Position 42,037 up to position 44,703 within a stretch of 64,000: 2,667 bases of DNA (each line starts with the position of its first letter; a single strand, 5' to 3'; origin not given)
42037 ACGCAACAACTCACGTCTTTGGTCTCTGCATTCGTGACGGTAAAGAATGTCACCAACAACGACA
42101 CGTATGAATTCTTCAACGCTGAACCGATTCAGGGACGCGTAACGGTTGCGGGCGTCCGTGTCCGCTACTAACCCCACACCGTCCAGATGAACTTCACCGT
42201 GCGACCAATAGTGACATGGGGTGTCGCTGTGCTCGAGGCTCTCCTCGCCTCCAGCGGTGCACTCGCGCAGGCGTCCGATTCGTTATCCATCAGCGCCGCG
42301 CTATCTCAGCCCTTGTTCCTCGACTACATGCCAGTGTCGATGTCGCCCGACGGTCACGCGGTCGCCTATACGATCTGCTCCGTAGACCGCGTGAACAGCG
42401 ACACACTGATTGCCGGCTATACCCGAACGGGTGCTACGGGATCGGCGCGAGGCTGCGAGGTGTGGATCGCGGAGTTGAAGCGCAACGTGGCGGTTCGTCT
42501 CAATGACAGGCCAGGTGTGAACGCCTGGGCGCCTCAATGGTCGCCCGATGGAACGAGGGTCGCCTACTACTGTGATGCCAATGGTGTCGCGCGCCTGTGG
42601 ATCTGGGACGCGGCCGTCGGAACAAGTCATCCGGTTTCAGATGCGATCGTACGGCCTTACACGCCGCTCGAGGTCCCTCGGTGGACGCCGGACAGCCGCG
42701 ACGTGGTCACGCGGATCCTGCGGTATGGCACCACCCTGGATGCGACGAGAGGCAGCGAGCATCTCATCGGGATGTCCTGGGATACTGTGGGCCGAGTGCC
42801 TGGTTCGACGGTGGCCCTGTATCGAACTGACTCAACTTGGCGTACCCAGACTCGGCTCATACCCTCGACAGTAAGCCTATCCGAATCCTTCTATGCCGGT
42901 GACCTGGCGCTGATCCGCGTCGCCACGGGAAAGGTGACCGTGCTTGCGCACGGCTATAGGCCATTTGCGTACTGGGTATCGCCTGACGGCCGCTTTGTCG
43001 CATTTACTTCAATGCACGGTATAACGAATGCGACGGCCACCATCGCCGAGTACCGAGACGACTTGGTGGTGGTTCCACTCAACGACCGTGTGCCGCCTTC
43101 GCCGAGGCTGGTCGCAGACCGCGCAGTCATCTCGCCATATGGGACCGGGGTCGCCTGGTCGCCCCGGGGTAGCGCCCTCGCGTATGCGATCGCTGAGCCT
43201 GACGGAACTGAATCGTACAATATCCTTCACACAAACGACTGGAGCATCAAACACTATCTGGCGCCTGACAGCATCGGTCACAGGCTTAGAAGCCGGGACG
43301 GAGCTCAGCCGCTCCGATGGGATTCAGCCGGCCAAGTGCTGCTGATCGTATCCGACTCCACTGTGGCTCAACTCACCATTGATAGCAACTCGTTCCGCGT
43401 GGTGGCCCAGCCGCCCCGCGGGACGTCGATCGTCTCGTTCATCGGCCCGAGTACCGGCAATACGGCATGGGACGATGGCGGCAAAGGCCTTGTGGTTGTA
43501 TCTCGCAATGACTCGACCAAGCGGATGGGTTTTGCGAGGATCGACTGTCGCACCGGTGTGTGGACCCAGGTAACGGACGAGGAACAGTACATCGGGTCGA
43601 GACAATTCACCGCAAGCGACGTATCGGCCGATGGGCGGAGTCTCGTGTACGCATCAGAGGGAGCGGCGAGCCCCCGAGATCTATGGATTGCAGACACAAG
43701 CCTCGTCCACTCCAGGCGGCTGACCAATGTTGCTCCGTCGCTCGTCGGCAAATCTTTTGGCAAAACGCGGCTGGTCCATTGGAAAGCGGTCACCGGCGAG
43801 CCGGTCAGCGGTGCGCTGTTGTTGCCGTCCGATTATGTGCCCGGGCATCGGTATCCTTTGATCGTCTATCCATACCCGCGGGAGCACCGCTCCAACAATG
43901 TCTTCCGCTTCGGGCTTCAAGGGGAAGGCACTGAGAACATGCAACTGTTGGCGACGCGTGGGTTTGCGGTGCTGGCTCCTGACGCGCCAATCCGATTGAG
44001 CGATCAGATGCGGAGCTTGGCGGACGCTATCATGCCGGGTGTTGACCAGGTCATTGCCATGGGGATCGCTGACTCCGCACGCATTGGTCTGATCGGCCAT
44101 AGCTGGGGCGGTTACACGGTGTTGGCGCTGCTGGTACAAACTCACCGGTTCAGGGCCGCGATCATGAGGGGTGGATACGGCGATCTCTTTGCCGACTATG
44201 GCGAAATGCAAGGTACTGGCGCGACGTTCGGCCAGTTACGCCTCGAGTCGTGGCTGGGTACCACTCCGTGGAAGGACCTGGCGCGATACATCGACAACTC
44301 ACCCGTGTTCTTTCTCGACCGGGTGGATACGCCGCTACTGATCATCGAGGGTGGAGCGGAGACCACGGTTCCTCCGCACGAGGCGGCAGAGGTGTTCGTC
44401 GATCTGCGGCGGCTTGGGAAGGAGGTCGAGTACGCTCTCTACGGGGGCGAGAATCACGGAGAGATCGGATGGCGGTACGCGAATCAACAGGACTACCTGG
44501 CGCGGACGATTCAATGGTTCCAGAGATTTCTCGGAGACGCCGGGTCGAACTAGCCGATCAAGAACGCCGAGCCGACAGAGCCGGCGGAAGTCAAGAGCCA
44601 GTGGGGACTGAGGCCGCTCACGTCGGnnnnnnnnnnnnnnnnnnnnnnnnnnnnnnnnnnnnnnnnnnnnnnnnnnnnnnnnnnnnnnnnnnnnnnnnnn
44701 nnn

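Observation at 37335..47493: Lasso operon convergent with an ECF sigma / FecR / STN-TonB receptor / secreted S9 peptidase operon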

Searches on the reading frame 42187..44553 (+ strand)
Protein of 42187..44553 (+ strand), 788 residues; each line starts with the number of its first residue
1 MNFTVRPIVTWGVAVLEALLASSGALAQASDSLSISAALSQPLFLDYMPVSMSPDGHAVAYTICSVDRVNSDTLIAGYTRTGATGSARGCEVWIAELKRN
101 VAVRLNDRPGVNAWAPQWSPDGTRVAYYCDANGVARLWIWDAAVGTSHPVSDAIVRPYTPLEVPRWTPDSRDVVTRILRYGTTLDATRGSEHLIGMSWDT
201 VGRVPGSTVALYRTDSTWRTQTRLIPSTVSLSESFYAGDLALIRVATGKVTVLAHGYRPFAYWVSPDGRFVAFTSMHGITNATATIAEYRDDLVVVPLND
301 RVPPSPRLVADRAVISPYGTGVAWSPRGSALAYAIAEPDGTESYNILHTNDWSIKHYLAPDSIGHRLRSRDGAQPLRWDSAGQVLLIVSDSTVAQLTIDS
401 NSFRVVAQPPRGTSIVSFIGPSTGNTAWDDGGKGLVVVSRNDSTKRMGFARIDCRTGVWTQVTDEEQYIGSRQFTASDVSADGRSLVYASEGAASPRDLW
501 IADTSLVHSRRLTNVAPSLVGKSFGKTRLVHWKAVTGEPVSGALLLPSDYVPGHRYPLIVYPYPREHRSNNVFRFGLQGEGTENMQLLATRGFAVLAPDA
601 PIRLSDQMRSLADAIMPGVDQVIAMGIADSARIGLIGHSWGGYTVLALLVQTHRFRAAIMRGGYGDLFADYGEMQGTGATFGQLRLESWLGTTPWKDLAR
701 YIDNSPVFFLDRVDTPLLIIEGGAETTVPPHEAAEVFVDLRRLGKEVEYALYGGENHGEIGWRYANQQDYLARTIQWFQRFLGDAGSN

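Call 4: search_protein_families(library=pfam, proteins=[window:42187-44553:+], max_evalue=0.01)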
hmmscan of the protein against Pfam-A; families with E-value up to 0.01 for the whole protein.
window:42187-44553:+ (788 aa): 9 families
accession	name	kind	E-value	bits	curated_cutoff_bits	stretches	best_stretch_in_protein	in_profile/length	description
PF00326.27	Peptidase_S9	-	3.8e-23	82.5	22.6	1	615-783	48-211/213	Prolyl oligopeptidase family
PF07676.18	PD40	-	1.6e-08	34.7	20.9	0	115-139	13-38/38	WD40-like Beta Propeller Repeat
PF00930.27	DPPIV_N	-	4.1e-06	26.2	22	0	91-150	24-78/354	Dipeptidyl peptidase IV (DPP IV) N-terminal region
PF00561.26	Abhydrolase_1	-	0.0002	21.6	25.8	0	632-665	70-103/245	alpha/beta hydrolase fold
PF20434.5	BD-FAE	-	0.00042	20.3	26.8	1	683-735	158-210/215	BD-FAE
PF12697.13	Abhydrolase_6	-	0.00083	20.5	26.3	1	587-709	22-131/217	Alpha/beta hydrolase family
PF03403.19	PAF-AH_p_II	-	0.0019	17.3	20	1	629-660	219-250/372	Platelet-activating factor acetylhydrolase, isoform II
PF12740.14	PETase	-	0.0028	17.5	28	0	588-659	77-153/263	PET hydrolase-like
PF12146.15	Hydrolase_4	-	0.0079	16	27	0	632-660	77-106/239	Serine aminopeptidase, S33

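Call 5: search_protein_families(library=ncbifam, proteins=[window:42187-44553:+], max_evalue=0.01)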
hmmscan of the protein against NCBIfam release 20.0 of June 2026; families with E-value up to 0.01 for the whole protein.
window:42187-44553:+ (788 aa): 4 families
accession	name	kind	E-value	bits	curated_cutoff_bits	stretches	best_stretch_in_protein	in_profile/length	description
NF033523.0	lasso_peptidase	equivalog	3.1e-47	161.7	400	2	425-782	281-637/638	Atxe2 family lasso peptide isopeptidase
NF053518.1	DipepPtdsDpp5Prph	equivalog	1.2e-16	60.4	900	1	422-782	299-654/655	dipeptidyl-peptidase Dpp5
NF002183.0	PRK01029.1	equivalog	2.6e-09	36.6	405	1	111-174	327-386/429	Tol-Pal system protein TolB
TIGR02800.1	propeller_TolB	equivalog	4.6e-09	35.7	343.15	1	113-175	193-251/418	Tol-Pal system beta propeller repeat protein TolB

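Call 6: search_solved_structures(query=window:42187-44553:+, max_evalue=0.001, show_alignments=1)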
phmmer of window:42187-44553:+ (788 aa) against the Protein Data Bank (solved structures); distinct sequences matched with E-value up to 0.001: 29.
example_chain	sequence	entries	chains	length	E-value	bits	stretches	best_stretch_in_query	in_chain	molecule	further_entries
5txc_A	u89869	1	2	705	5.5e-19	71.2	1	619-784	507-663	AtxE2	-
5txe_A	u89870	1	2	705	1.6e-18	69.7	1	619-784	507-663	AtxE2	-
8wt1_A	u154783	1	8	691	1.1e-16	63.6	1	496-782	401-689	S9 family peptidase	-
5l8s_A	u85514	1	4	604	3.6e-14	55.3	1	616-758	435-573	Amino acyl peptidase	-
4hxe_B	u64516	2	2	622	3.6e-11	45.3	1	480-759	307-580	Putative uncharacterized protein PH0594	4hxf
4hxg_A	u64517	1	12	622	9.4e-11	43.9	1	480-759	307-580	Putative uncharacterized protein PH0594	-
7c72_A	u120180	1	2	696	2.4e-10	42.6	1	608-758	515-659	Prolyl oligopeptidase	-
7ep9_G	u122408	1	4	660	8.5e-08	34.2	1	615-782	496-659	S9 family peptidase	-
5yzm_A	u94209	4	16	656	8.9e-08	34.1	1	624-760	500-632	Acyl-peptide hydrolase, putative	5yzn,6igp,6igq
5yzo_A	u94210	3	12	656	2.4e-07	32.7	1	624-760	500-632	Acyl-peptide hydrolase, putative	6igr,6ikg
10eq_A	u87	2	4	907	9.5e-07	30.7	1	528-758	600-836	Isoform 2 of Probable glutamyl endopeptidase, chloroplastic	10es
10et_B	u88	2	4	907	1.1e-06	30.4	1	528-727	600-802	Isoform 2 of Probable glutamyl endopeptidase, chloroplastic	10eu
10eo_A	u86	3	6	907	4.7e-06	28.4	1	528-758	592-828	Isoform 2 of Probable glutamyl endopeptidase, chloroplastic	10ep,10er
4r40_A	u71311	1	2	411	9.1e-06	27.5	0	114-174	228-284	Protein TolB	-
4pwz_A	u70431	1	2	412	9.2e-06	27.4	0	112-174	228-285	Protein TolB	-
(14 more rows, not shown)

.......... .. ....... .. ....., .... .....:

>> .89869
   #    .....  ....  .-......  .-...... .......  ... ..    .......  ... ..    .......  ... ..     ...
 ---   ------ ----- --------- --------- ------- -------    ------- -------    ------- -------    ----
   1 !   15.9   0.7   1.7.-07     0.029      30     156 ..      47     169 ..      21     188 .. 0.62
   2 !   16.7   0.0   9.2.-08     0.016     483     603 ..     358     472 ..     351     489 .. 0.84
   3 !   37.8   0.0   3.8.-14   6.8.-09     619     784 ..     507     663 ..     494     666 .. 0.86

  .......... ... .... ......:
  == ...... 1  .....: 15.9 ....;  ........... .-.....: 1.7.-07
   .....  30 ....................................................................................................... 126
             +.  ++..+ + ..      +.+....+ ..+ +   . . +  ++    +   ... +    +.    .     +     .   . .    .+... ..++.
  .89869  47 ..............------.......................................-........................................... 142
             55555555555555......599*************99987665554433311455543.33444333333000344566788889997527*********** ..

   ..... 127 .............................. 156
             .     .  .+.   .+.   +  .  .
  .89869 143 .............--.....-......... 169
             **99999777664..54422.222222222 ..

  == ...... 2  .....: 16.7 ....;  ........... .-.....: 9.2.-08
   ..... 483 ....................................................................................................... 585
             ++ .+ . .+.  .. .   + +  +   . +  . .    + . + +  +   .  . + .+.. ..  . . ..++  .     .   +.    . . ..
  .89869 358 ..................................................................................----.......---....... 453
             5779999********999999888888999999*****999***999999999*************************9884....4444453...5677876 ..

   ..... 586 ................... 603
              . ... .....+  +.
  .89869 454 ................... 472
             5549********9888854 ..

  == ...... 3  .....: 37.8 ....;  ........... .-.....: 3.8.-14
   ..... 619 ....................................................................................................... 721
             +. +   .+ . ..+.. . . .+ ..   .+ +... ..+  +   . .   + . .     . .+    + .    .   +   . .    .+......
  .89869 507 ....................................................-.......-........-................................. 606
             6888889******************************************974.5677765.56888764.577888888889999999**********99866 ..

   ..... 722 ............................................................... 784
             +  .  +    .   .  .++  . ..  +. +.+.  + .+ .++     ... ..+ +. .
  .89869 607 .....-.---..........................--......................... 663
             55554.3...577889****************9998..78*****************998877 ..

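Call 9: find_homologous_proteins(query=window:42187-44553:+, max_evalue=1e-10)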
Query window:42187-44553:+ (788 aa): 163 proteins with E <= 1e-10 among 8000 candidates; the best 120 are listed.
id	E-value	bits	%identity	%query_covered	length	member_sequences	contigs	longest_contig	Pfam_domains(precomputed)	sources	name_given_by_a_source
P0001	0.0e+0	1805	100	100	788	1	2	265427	PF00326.28,PF26549.1,PF00930.28,PF26550.2,PF07676.19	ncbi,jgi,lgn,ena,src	-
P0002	0.0e+0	1484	82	99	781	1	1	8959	PF00326.28,PF00930.28,PF26550.2,PF07676.19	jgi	jgi:dipeptidyl aminopeptidase/acylaminoacyl peptidase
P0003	0.0e+0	1458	80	100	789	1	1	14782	PF00326.28,PF26549.1,PF26550.2,PF07676.19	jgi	jgi:dipeptidyl aminopeptidase/acylaminoacyl peptidase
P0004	0.0e+0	1442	80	100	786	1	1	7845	PF00326.28,PF26549.1,PF00930.28,PF26550.2,PF07676.19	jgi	jgi:dipeptidyl aminopeptidase/acylaminoacyl peptidase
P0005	0.0e+0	1436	79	100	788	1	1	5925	PF00326.28,PF26549.1,PF07676.19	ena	-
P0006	0.0e+0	1100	62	98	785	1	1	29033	PF00326.28,PF26549.1,PF07676.19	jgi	jgi:dipeptidyl aminopeptidase/acylaminoacyl peptidase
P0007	0.0e+0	1088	62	97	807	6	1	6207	PF00326.28,PF26549.1,PF00930.28,PF07676.19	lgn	-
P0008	0.0e+0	1086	63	96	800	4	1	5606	PF00326.28,PF26549.1,PF00930.28,PF07676.19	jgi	jgi:dipeptidyl aminopeptidase/acylaminoacyl peptidase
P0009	7.1e-298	1009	56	100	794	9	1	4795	PF00326.28,PF26549.1,PF26550.2,PF07676.19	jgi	jgi:dipeptidyl aminopeptidase/acylaminoacyl peptidase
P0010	7.7e-297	1005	57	99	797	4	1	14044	PF02129.25,PF00326.28,PF26549.1,PF00930.28,PF01738.25,PF00561.27,PF07676.19,PF20434.6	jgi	jgi:dipeptidyl aminopeptidase/acylaminoacyl peptidase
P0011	1.3e-290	985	57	96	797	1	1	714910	PF00326.28,PF26549.1,PF00561.27,PF07676.19,PF20434.6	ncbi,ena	-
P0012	3.3e-289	980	57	98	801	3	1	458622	PF02129.25,PF00326.28,PF26549.1,PF00930.28,PF07676.19,PF20434.6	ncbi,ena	-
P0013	6.6e-288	976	57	96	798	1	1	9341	PF02129.25,PF00326.28,PF26549.1,PF00930.28,PF07676.19,PF20434.6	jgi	jgi:dipeptidyl aminopeptidase/acylaminoacyl peptidase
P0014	5.9e-283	959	57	94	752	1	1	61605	PF00326.28,PF26549.1,PF00930.28,PF26550.2,PF07676.19,PF20434.6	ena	-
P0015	5.0e-265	900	54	96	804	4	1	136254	PF00326.28,PF26549.1,PF00930.28,PF26550.2,PF07676.19,PF12146.16,PF20434.6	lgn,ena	-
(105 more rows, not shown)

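Call 11: find_related_loci(query=A1, collection=genome_contigs, flank=10000)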
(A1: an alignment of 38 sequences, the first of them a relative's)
Query A1 (788 aa) in genome_contigs; peptide patterns used: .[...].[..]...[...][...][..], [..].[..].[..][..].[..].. (x = any residue, [..] = any of these).
599 stretches matched a pattern (row limit reached: there are more); 175 encode a relative of the query (tblastn E <= 1e-3); the best 80 are kept; 78 distinct loci.
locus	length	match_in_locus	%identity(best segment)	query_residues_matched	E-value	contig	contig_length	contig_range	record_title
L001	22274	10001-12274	58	20-783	0e+0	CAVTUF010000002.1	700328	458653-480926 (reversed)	MAG: uncultured Gemmatimonadales bacterium isolate MFD04967.bin.2.141 genome assembly, contig: contig_38248, whole genom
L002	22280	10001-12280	57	25-783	0e+0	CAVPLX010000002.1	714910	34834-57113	MAG: uncultured Gemmatimonadales bacterium isolate MFD10113.bin.3.65 genome assembly, contig: contig_13664, whole genome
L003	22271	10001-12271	54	25-782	0e+0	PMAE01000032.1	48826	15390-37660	MAG: Gemmatimonadetes bacterium isolate palsa_1248 73.20120700_P2D.7_contig_1036, whole genome shotgun sequence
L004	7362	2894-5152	43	25-782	2e-179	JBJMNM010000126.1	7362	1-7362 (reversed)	MAG: Gemmatimonadaceae bacterium isolate H1_18_all_fractions_conc_24_68_16 k255_1186026, whole genome shotgun sequence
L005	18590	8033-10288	41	27-782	7e-162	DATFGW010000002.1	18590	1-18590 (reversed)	MAG TPA_asm: Gemmatimonadaceae bacterium isolate SMAG_U8673 k141_880775, whole genome shotgun sequence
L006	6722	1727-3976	41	25-788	1e-162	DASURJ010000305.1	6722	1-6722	MAG TPA_asm: Gemmatimonadaceae bacterium isolate SMAG_U1704 k141_1047559, whole genome shotgun sequence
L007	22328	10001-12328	39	3-782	4e-159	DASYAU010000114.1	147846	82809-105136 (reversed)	MAG TPA_asm: Candidatus Korobacter sp. isolate SMAG_U4889 k141_2733343, whole genome shotgun sequence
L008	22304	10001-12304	37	18-786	7e-150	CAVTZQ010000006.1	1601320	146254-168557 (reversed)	MAG: uncultured Acidobacteriota bacterium isolate MFD04408.bin.1.50 genome assembly, contig: contig_43668, whole genome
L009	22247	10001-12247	36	33-785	9e-149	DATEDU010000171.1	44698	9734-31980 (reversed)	MAG TPA_asm: Pyrinomonadaceae bacterium isolate SMAG_U8715 k141_1670916, whole genome shotgun sequence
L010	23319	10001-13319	39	33-783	1e-147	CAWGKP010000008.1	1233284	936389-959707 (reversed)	MAG: uncultured Acidobacteriota bacterium isolate MFD00822.bin.2.174 genome assembly, contig: contig_40926, whole genome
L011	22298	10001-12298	38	19-788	2e-147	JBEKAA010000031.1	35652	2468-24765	MAG: Thermoanaerobaculaceae bacterium isolate SPRUCE 101 SPRUCE_101_31, whole genome shotgun sequence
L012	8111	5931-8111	37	49-780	1e-147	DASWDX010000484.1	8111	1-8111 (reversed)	MAG TPA_asm: Pyrinomonadaceae bacterium isolate SMAG_U2747 k141_294899, whole genome shotgun sequence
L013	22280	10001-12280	37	16-782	4e-147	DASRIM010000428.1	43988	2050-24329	MAG TPA_asm: Pyrinomonadaceae bacterium isolate SMAG_U10110 k141_1737407, whole genome shotgun sequence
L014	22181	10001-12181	37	39-783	6e-147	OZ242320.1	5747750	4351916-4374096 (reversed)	MAG: Candidatus Latescibacterota bacterium isolate 06f19266-885c-4d39-bf7e-e57a8b9e9c03 genome assembly, chromosome: 1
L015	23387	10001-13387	37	33-787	8e-146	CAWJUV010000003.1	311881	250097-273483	MAG: uncultured Acidobacteriota bacterium isolate MFD09671.bin.1.154 genome assembly, contig: contig_26933, whole genome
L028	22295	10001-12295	36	12-782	2e-127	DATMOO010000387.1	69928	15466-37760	MAG TPA_asm: Candidatus Sulfotelmatobacter sp. isolate SMAG_U12878 k141_38434, whole genome shotgun sequence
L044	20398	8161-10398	35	32-782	2e-109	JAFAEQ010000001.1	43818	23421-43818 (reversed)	MAG: Proteobacteria bacterium isolate OH_SBlB_140 k127_737328, whole genome shotgun sequence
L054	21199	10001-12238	33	28-782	4e-102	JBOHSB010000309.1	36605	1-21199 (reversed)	MAG: Gemmatimonadales bacterium isolate TC-S_metawrap_bin.265 k127_1922979, whole genome shotgun sequence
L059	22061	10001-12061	31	116-782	3e-89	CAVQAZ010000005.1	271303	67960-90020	MAG: uncultured Gammaproteobacteria bacterium isolate MFD09964.bin.1.308 genome assembly, contig: contig_37230, whole ge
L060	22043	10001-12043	32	115-782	2e-88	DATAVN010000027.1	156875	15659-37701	MAG TPA_asm: Steroidobacteraceae bacterium isolate SMAG_U5600 k141_2465774, whole genome shotgun sequence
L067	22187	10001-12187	29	38-783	7e-79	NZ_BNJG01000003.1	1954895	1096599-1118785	Ktedonobacter robiniae strain SOSP1-30 sequence3, whole genome shotgun sequence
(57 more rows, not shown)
